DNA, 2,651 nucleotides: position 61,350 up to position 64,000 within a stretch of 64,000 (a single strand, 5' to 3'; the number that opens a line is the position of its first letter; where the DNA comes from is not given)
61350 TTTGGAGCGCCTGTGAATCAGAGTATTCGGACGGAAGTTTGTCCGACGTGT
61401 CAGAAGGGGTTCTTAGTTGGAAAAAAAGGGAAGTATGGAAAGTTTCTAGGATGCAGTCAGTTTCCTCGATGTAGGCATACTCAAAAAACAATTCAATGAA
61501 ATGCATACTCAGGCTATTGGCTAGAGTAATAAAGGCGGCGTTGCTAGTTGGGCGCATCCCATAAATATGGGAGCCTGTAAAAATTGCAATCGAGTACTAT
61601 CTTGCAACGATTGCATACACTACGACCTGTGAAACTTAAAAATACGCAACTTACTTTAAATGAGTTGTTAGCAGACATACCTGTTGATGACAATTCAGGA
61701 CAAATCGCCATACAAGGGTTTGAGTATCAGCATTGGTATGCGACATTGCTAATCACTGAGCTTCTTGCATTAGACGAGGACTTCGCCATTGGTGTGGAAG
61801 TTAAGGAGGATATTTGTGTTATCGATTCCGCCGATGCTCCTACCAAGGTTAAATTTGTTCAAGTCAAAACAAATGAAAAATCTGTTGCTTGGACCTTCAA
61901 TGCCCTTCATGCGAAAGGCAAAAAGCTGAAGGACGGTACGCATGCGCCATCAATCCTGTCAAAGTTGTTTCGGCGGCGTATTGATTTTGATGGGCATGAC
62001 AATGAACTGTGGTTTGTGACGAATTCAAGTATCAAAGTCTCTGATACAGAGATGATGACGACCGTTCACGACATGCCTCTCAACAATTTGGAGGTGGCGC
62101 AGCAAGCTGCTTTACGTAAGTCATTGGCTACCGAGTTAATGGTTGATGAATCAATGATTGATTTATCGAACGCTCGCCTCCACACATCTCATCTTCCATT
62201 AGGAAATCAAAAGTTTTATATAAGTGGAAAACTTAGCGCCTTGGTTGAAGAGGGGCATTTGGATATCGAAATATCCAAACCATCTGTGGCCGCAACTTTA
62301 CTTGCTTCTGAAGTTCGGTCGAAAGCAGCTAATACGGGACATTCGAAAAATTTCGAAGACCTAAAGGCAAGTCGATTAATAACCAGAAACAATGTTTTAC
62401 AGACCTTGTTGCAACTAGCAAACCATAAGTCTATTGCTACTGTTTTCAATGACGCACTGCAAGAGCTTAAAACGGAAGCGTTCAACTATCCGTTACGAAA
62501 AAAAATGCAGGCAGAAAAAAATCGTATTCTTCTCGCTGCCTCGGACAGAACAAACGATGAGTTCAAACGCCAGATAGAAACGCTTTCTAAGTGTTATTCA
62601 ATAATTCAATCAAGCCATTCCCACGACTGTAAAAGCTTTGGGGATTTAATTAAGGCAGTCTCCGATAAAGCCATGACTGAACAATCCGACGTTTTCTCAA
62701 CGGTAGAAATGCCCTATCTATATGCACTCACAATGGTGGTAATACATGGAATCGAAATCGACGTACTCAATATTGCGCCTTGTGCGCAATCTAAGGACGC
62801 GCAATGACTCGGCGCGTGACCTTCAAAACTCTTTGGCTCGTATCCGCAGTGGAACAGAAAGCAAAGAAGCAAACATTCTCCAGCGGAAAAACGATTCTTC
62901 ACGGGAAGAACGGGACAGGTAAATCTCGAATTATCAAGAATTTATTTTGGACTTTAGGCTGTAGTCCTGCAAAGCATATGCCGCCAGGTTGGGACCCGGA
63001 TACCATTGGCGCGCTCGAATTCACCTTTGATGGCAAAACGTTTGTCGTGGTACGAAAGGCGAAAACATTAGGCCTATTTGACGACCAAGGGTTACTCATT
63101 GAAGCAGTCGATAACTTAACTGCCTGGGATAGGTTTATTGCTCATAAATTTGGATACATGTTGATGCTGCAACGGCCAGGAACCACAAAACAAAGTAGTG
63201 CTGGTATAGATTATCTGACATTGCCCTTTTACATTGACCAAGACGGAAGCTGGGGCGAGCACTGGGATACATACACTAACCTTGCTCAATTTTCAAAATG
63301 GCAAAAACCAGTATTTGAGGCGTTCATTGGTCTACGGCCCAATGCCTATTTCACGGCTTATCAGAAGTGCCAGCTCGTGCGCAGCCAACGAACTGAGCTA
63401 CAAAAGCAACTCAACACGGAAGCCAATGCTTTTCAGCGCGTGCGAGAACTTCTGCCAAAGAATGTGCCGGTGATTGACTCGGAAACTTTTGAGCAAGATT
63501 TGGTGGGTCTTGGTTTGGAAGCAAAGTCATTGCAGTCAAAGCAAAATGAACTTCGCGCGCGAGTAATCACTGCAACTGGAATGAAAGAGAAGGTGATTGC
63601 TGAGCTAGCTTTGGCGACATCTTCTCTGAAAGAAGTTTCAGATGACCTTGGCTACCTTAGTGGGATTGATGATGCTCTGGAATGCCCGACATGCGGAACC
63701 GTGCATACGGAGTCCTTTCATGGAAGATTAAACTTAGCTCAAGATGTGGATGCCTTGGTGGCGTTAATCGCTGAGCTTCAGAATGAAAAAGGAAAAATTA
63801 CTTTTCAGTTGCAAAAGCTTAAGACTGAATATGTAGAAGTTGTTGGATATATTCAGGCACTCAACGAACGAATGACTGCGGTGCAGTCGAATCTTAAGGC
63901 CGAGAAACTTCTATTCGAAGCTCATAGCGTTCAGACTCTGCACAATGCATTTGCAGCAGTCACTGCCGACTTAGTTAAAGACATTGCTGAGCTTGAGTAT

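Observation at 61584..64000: Lamassu-like pair whose ATPase gene is invisible in the ORF track because it runs off the window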

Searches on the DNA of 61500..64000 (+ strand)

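Call 7: search_dna_similar(query=window:61500-64000:+, collection=plasmids, mode=near)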
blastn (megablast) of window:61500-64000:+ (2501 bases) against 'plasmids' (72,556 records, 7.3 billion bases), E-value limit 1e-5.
No match.

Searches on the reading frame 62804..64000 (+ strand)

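Call 4: search_protein_families(library=pfam, proteins=[window:62804-64000:+], max_evalue=1)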
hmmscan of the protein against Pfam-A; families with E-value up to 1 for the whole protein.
window:62804-64000:+ (399 aa): 11 families
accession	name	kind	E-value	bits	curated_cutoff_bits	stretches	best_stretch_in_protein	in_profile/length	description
PF02463.25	SMC_N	-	4.2e-05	23.5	40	1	18-59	15-56/220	RecF/RecN/SMC N terminal domain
PF13476.12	AAA_23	-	0.028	15.5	27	1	24-60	16-52/201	AAA domain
PF05272.17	VapE-like_dom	-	0.031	14.2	25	1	8-48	32-72/217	Virulence-associated protein E-like domain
PF06657.18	Cep57_MT_bd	-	0.052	14.4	31.3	1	316-345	11-40/77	Centrosome microtubule-binding domain of Cep57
PF19673.4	DUF6176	-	0.093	13.1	27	1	345-378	17-50/109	Family of unknown function (DUF6176)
PF14932.11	HAUS-augmin3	-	0.095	12.6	29.4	1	313-386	80-152/260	HAUS augmin-like complex subunit 3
PF13555.12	AAA_29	-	0.096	12.9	27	1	24-44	18-39/61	P-loop containing region of AAA domain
PF13191.12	AAA_16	-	0.15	13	32.6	1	28-48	25-45/167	AAA ATPase domain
PF13175.12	AAA_15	-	0.18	11.8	32.1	1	25-48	21-44/374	AAA ATPase domain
PF04977.20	DivIC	-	0.58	10.5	28.9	0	304-345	15-58/80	Septum formation initiator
PF00005.33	ABC_tran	-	0.75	10.8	25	0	29-47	13-31/137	ABC transporter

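Call 5: search_protein_families(library=padloc, proteins=[window:62804-64000:+], max_evalue=1)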
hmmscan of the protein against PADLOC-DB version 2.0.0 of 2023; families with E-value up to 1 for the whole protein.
window:62804-64000:+ (399 aa): 40 families (the best 25 are shown)
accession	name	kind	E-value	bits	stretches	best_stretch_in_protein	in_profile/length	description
PDLC00249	LmuB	-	1e-87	293.1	1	3-398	2-397/565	AAA ATPase domain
PDLC03860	LmuB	-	3.3e-83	278.1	1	4-398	3-396/565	-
PDLC00253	LmuB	-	1e-73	246.8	1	4-396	3-393/567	AAA ATPase domain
PDLC00257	LmuB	-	5.9e-54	181.9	1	4-372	3-370/571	AAA ATPase domain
PDLC00258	LmuB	-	3.4e-49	166.2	1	3-376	2-371/376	AAA ATPase domain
PDLC00254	LmuB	-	7.2e-42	141.8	1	4-365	3-364/563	AAA ATPase domain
PDLC00255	LmuB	-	7e-39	132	1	3-398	2-382/550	AAA ATPase domain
PDLC00256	LmuB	-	2.1e-35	120.5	1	3-365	2-366/563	AAA ATPase domain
PDLC00252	LmuB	-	2.5e-31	107.1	1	4-368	2-366/554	AAA ATPase domain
PDLC00251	LmuB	-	3.7e-27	93.2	1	6-363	9-360/556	AAA ATPase domain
PDLC03859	LmuB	-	2.8e-22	77.7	1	8-365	6-398/611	-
PDLC00250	LmuB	-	7.4e-16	55.9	1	1-346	1-344/582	AAA ATPase domain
PDLC03863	LmuB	-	2.4e-15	54.3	1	19-379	16-400/610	-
PDLC00262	LmuB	-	2.5e-07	27.9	1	20-249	18-244/588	AAA ATPase domain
PDLC00259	LmuB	-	4.9e-07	27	1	21-246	19-241/588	AAA ATPase domain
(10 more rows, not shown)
